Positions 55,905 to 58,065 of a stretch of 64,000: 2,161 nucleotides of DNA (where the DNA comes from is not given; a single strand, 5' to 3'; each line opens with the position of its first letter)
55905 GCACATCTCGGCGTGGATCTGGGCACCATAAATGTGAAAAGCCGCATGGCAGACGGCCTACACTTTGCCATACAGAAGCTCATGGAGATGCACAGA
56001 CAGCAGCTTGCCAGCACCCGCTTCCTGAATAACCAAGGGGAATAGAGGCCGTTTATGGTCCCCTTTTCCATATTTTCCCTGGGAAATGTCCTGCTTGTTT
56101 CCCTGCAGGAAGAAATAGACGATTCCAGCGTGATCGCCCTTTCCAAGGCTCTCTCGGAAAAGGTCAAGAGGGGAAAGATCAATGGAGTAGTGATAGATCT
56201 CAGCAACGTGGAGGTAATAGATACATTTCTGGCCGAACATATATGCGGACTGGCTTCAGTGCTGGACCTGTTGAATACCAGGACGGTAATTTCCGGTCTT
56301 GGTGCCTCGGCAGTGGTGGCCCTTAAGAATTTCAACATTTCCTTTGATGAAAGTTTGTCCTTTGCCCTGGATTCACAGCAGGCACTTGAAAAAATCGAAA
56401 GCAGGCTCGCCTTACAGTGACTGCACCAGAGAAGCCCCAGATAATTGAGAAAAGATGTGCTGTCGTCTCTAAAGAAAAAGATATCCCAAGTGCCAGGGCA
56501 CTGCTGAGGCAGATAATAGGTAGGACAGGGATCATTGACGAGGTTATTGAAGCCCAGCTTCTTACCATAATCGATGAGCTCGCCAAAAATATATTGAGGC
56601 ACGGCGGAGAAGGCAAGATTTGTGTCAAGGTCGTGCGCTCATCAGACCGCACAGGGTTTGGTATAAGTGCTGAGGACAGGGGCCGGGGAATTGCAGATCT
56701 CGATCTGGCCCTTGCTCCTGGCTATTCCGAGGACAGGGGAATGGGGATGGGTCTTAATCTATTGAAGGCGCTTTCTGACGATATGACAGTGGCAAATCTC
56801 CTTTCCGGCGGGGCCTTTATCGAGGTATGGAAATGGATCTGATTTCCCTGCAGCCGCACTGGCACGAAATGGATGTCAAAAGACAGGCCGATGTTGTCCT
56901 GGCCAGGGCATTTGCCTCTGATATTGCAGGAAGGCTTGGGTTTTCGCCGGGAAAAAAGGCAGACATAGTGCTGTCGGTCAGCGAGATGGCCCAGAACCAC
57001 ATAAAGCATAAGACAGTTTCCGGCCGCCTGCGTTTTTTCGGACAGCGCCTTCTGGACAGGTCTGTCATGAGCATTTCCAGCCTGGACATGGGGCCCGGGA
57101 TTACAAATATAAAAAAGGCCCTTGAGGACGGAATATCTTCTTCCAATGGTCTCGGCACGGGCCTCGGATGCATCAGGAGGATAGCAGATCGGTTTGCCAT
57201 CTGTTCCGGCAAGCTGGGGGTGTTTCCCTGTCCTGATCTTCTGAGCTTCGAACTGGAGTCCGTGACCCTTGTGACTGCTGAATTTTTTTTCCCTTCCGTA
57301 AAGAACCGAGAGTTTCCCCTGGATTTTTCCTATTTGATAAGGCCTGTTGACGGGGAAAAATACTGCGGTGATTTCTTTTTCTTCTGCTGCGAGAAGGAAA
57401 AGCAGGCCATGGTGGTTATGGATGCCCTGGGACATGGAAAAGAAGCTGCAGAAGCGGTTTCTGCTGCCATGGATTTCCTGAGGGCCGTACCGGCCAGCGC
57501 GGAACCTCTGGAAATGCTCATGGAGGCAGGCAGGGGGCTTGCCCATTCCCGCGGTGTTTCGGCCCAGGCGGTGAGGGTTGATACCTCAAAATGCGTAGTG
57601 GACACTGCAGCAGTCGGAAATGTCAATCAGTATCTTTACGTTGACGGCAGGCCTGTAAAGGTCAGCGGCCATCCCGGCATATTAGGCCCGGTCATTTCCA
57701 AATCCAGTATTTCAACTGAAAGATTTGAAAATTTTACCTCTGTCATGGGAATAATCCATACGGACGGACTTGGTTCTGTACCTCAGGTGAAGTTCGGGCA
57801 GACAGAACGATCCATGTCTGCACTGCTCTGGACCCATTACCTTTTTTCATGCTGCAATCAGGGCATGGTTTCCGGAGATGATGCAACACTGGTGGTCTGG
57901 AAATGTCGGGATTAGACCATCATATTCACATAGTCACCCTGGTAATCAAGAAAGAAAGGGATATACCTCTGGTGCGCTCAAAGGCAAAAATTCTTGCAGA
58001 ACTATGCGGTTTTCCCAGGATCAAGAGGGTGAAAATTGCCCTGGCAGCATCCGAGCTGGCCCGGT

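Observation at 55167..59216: Stressosome-type RsbR-RsbS-RsbT module wired to non-canonical outputs in an anaerobe-type genome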

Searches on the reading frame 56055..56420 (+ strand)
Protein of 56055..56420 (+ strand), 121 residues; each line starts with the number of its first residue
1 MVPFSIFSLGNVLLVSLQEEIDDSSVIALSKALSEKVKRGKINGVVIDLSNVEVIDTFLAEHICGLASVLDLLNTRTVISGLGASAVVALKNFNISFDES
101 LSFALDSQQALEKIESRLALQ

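Call 3: search_protein_families(library=pfam, proteins=[window:56055-56420:+], max_evalue=0.01)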
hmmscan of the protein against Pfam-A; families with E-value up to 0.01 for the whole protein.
window:56055-56420:+ (121 aa): 2 families
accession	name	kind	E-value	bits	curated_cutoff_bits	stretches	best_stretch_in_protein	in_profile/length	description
PF01740.26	STAS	-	3.4e-10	40.1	22.6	1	10-95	8-93/106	STAS domain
PF13466.11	STAS_2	-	0.0014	19.2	29.2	1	15-70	1-54/80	STAS domain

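Call 4: search_protein_families(library=ncbifam, proteins=[window:56055-56420:+], max_evalue=0.01)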
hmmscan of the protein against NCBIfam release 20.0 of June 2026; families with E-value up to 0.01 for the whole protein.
window:56055-56420:+ (121 aa): 3 families
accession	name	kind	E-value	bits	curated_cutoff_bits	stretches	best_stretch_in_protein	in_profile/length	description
NF052652.1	YtvA_fam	equivalog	1.2e-08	34.8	250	1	11-106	144-238/243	YtvA family blue-light photoreceptor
TIGR00377.1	ant_ant_sig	superfamily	0.00011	22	53.45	1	10-58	11-59/108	anti-sigma factor antagonist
TIGR02886.1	spore_II_AA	equivalog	0.00016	21.6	114.75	1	10-57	7-54/106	anti-sigma F factor antagonist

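Call 6: search_solved_structures(query=window:56055-56420:+, max_evalue=0.01)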
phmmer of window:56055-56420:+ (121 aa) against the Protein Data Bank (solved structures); distinct sequences matched with E-value up to 0.01: 15.
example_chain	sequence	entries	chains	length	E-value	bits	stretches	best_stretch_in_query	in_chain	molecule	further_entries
6jhk_A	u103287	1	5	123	1.6e-15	60.6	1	5-117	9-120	RsbS negative regulator of sigma-B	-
6qcm_A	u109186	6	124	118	4.5e-15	59.2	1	5-118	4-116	RsbS protein | RsbT antagonist protein RsbS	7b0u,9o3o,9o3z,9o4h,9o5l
9o4r_a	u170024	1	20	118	5.8e-15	58.9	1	5-118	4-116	RsbT antagonist protein RsbS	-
2vy9_A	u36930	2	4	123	2.1e-08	37.8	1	7-116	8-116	ANTI-SIGMA-FACTOR ANTAGONIST | ANTI-SIGMA-FACTOR ANTAGONIST (STAS) DOMAIN PROTEIN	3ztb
3zxn_A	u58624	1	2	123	4e-08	36.9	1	7-116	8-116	ANTI-SIGMA-FACTOR ANTAGONIST (STAS) DOMAIN PROTEIN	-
7o0i_a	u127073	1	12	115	1.3e-06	32.1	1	4-104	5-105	RsbS, negative regulator of sigma-B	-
6qcm_AB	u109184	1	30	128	0.0014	22.3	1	36-102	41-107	RsbR protein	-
6qcm_CB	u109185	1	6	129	0.0014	22.3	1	36-102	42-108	RsbR protein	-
6qcm_CD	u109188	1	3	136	0.0016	22.1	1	36-102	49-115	RsbR protein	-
9o5l_A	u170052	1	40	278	0.0047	20.6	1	22-102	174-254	STAS domain-containing protein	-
7o0i_B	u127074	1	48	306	0.0065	20.2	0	12-99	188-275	Anti-anti-sigma factor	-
9o4r_A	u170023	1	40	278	0.0071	20.1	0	36-102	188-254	RsbR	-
7b0u_A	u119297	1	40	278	0.0072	20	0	36-102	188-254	RsbR protein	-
9o3o_A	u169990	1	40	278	0.008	19.9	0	37-102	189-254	STAS domain-containing protein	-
6qcm_AD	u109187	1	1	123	0.0085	19.8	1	35-101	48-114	RsbR protein,RsbR protein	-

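Call 93: search_solved_structures(query=window:56055-56420:+, max_evalue=1e-8, show_alignments=3)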
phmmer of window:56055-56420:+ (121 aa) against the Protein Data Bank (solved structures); distinct sequences matched with E-value up to 1e-8: 3.
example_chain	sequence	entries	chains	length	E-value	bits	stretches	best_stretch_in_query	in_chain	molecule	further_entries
6jhk_A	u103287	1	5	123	1.6e-15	60.6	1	5-117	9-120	RsbS negative regulator of sigma-B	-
6qcm_A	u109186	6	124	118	4.5e-15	59.2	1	5-118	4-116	RsbS protein | RsbT antagonist protein RsbS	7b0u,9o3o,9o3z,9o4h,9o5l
9o4r_a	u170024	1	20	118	5.8e-15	58.9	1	5-118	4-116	RsbT antagonist protein RsbS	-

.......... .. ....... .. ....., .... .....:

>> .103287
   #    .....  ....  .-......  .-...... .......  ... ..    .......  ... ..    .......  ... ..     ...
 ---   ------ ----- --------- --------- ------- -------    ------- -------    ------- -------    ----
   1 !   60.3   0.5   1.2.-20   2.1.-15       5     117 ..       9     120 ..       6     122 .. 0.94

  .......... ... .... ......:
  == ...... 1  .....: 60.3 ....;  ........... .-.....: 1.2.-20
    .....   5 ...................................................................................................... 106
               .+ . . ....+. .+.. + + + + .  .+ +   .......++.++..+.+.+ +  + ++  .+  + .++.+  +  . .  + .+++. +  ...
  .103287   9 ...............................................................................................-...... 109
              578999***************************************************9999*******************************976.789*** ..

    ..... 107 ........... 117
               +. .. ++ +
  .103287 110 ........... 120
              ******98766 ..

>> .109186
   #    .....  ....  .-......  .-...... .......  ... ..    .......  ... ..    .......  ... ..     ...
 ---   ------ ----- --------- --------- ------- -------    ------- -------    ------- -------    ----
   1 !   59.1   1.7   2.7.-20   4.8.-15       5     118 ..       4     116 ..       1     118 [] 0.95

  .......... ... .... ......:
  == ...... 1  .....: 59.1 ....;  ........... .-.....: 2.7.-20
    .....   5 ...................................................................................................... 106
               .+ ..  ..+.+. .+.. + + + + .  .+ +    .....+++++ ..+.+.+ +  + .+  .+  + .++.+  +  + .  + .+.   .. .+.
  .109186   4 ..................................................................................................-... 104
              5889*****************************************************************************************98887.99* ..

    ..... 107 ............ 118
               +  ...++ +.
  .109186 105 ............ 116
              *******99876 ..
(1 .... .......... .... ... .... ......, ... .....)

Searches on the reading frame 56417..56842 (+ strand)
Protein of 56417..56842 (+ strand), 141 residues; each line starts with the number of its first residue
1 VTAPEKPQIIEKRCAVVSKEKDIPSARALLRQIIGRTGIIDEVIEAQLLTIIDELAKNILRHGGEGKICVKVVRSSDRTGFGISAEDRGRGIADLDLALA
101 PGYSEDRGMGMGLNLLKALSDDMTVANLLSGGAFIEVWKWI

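Call 3: search_protein_families(library=pfam, proteins=[window:56417-56842:+], max_evalue=0.01)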
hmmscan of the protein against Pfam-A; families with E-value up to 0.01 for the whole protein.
window:56417-56842:+ (141 aa): 2 families
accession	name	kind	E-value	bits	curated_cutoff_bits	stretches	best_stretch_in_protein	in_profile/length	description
PF13581.12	HATPase_c_2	-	5.2e-09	36.6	27.4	1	20-125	5-114/127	Histidine kinase-like ATPase domain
PF02518.31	HATPase_c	-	8.2e-09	36.3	26.4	1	45-126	3-94/111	Histidine kinase-, DNA gyrase B-, and HSP90-like ATPase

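Call 4: search_protein_families(library=ncbifam, proteins=[window:56417-56842:+], max_evalue=0.01)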
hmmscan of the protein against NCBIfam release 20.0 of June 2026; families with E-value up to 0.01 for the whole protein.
window:56417-56842:+ (141 aa): 2 families
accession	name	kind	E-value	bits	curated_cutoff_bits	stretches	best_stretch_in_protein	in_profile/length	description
TIGR01925.2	spIIAB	equivalog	3.3e-10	40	135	1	18-139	9-134/137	anti-sigma F factor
NF041045.1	RsbA_anti_sig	subfamily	8e-08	31.9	210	1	15-132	183-295/303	anti-sigma factor RsbA family regulatory protein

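Call 7: search_solved_structures(query=window:56417-56842:+, max_evalue=0.01)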
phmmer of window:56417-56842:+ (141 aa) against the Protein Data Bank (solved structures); distinct sequences matched with E-value up to 0.01: 0.

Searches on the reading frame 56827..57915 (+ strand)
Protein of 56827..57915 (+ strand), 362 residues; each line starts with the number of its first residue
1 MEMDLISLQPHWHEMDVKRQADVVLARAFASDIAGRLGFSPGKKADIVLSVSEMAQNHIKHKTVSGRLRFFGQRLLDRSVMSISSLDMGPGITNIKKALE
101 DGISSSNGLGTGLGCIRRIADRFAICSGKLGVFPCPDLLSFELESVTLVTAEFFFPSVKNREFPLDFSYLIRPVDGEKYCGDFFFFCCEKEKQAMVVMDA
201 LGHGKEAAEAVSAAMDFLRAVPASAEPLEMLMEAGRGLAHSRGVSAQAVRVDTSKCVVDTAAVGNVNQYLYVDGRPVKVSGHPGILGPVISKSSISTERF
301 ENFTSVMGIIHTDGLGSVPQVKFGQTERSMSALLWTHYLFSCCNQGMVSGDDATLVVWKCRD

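Call 3: search_protein_families(library=pfam, proteins=[window:56827-57915:+], max_evalue=0.01)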
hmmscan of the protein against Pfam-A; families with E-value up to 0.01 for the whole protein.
window:56827-57915:+ (362 aa): 2 families
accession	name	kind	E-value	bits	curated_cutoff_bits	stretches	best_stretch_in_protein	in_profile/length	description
PF13581.12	HATPase_c_2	-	6.4e-07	29.9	27.4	1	20-125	5-114/127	Histidine kinase-like ATPase domain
PF07228.17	SpoIIE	-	6.2e-05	23.5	25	1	192-319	4-137/192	Stage II sporulation protein E (SpoIIE)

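Call 4: search_protein_families(library=ncbifam, proteins=[window:56827-57915:+], max_evalue=0.01)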
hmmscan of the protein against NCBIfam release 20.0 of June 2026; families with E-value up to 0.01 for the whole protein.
window:56827-57915:+ (362 aa): 2 families
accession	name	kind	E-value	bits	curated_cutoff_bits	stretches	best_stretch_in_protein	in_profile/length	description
NF041045.1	RsbA_anti_sig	subfamily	2.9e-06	26.7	210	1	16-127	184-290/303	anti-sigma factor RsbA family regulatory protein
TIGR01925.2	spIIAB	equivalog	0.00092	19.1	135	1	20-127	11-122/137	anti-sigma F factor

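Call 8: search_solved_structures(query=window:56827-57915:+, max_evalue=0.01)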
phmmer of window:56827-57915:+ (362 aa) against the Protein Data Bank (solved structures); distinct sequences matched with E-value up to 0.01: 2.
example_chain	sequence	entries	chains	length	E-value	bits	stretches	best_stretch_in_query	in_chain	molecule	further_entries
3w40_A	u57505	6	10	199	1.3e-08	37.9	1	174-322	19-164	Phosphoserine phosphatase RsbX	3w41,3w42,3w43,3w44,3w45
3zt9_A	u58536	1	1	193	7.2e-06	28.9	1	169-319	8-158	Stage II sporulation protein E (SpoIIE)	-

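Call 56: find_homologous_proteins(query=window:56827-57915:+, max_evalue=0.00001)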
Query window:56827-57915:+ (362 aa): 21 proteins with E <= 0.00001 among 5614 candidates.
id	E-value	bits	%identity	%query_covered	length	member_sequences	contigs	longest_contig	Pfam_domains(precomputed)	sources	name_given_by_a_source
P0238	2.1e-241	818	100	100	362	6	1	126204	PF13581.13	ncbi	-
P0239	4.2e-199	679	84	99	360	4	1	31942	PF13581.13,PF07228.18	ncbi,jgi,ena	-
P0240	1.4e-181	622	77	99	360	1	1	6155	PF13581.13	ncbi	-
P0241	1.3e-158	546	66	99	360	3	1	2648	PF07228.18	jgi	-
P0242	1.9e-157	542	67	98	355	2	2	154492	PF13581.13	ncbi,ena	-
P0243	6.7e-157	540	67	99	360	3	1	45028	PF13581.13,PF07228.18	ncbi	-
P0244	9.3e-151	520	65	99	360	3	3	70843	PF13581.13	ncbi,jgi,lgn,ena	-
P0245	5.2e-143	495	63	97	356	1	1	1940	PF13581.13,PF07228.18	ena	-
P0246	4.4e-123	429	52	100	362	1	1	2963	PF13581.13,PF07228.18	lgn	-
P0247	1.3e-96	342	48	99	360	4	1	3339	PF13581.13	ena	-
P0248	1.4e-93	332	47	99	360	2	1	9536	PF13581.13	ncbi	-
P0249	1.1e-88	316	43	99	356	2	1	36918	PF13581.13,PF07228.18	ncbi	-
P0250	1.1e-88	316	46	94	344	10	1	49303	PF13581.13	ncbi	-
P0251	3.6e-17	81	29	84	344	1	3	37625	PF13581.13,PF07228.18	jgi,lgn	jgi:anti-sigma regulatory factor (Ser/Thr protein kinase)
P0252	9.0e-17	80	30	77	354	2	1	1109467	PF13581.13,PF07228.18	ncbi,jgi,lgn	jgi:anti-sigma regulatory factor (Ser/Thr protein kinase)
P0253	2.4e-16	78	26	81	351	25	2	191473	PF13581.13,PF07228.18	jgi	jgi:anti-sigma regulatory factor (Ser/Thr protein kinase)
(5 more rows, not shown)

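Call 57: find_encoding_contigs(protein=P0253, flank=6000, max_places=2)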
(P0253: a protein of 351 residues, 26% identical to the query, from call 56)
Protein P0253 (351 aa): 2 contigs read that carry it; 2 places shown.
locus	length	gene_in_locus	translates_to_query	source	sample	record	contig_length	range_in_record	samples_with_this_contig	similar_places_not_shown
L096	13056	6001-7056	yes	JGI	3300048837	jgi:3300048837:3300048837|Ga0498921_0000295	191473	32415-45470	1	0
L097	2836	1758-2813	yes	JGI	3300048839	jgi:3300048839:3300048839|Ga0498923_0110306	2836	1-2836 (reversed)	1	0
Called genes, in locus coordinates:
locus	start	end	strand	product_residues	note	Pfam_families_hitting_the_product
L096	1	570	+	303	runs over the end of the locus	PF03692:CxxCxxCC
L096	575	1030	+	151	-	PF13511:DUF4124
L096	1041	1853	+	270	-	PF07728:AAA_5, PF08406:CbbQ_C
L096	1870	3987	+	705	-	-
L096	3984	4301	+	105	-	-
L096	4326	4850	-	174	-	PF02635:DsrE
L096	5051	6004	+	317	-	PF00990:GGDEF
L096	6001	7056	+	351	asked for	PF13581:HATPase_c_2 (weak), PF07228:SpoIIE (weak)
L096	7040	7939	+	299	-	PF01740:STAS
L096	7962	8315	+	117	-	-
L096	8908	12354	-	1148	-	PF02811:PHP, PF07733:DNA_pol3_alpha, PF17657:DNA_pol3_finger, PF14579:HHH_6, PF01336:tRNA_anti-codon, PF20914:DNA_pol_IIIA_C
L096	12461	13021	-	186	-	PF08207:EFP_N, PF01132:EFP, PF09285:Elong-fact-P_C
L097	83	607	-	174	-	PF02635:DsrE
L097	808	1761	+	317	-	PF00990:GGDEF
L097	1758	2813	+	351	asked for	PF13581:HATPase_c_2 (weak), PF07228:SpoIIE (weak)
